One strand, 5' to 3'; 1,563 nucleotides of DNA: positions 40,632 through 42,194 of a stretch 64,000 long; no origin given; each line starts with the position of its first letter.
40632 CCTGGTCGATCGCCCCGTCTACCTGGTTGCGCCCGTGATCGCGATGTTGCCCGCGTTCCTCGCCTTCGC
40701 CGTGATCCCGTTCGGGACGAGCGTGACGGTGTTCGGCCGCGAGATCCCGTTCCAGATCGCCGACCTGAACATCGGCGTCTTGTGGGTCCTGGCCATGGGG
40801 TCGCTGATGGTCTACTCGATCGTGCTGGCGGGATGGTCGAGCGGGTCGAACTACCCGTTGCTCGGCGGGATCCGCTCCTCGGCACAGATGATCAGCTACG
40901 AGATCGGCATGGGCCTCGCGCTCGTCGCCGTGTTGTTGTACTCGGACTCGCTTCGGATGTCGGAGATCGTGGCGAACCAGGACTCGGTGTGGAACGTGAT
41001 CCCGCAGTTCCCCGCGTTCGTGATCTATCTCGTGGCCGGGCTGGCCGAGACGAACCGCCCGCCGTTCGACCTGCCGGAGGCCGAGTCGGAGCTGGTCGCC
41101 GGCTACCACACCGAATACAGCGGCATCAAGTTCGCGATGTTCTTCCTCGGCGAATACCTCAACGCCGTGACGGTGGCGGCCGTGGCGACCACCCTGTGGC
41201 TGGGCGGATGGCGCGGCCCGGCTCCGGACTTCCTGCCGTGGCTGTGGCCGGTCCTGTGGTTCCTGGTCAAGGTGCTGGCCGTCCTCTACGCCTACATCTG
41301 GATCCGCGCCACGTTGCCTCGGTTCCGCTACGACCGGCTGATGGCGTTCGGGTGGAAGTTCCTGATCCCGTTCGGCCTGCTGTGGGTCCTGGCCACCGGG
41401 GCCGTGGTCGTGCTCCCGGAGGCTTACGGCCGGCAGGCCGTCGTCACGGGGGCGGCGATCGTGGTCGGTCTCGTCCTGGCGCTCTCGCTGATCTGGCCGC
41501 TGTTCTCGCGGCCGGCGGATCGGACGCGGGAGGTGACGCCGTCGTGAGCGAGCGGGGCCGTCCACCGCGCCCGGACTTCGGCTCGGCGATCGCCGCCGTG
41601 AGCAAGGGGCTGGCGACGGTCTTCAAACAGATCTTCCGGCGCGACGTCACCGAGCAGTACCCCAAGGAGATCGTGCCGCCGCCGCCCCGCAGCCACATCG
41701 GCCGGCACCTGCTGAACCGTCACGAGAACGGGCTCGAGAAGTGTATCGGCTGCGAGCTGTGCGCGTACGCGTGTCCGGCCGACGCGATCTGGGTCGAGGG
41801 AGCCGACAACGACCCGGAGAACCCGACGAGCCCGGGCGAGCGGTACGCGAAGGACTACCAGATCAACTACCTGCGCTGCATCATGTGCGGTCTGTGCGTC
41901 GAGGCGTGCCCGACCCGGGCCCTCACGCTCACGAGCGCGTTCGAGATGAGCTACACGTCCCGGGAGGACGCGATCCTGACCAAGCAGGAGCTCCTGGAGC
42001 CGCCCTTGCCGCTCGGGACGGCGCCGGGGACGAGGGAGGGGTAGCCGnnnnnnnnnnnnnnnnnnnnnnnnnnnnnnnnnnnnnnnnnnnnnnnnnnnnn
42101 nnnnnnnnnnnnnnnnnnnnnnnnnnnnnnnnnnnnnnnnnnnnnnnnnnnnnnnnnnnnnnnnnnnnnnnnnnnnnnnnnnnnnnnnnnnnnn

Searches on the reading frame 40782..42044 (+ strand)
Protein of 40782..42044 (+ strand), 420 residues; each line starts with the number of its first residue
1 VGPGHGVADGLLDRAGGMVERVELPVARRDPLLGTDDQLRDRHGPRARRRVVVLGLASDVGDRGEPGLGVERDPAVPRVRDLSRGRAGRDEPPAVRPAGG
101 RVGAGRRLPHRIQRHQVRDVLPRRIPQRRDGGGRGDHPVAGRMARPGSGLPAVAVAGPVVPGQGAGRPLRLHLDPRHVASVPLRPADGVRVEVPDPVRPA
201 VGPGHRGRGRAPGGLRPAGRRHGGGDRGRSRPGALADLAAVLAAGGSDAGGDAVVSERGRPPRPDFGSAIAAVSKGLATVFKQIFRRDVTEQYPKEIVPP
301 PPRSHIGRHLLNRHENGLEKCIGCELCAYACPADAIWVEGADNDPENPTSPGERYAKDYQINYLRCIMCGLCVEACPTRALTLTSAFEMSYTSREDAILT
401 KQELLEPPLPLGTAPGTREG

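Call 51: search_protein_families(library=pfam, proteins=[window:40782-42044:+], max_evalue=0.00001)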
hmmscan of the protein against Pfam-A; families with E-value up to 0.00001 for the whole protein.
window:40782-42044:+ (420 aa): 11 families
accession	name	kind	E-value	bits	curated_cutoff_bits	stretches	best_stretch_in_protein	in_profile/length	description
PF00037.32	Fer4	-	1e-15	57.2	21.1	2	359-382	1-24/24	4Fe-4S binding domain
PF12838.12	Fer4_7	-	3.9e-11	43.7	27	1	320-380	1-52/52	4Fe-4S dicluster domain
PF13484.11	Fer4_16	-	2.3e-09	38.4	30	0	365-393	1-28/66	4Fe-4S double cluster binding domain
PF12797.12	Fer4_2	-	2.7e-09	36.8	24.5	0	361-378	5-22/22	4Fe-4S binding domain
PF12837.12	Fer4_6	-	4.5e-09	36.3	25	0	361-381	4-24/24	4Fe-4S binding domain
PF14697.11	Fer4_21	-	1.3e-08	35.2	35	0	318-336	38-57/59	4Fe-4S dicluster domain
PF13187.11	Fer4_9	-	1.4e-08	35.1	27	1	320-380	1-51/52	4Fe-4S dicluster domain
PF13237.11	Fer4_10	-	2.1e-08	34.4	25.5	1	318-377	6-53/53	4Fe-4S dicluster domain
PF12800.12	Fer4_4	-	4.2e-07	30.2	24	0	365-378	3-16/17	4Fe-4S binding domain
PF13534.11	Fer4_17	-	5e-07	30.6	22.2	0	315-334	40-59/61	4Fe-4S dicluster domain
PF13183.11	Fer4_8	-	5.3e-07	30.5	27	0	318-378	2-66/68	4Fe-4S dicluster domain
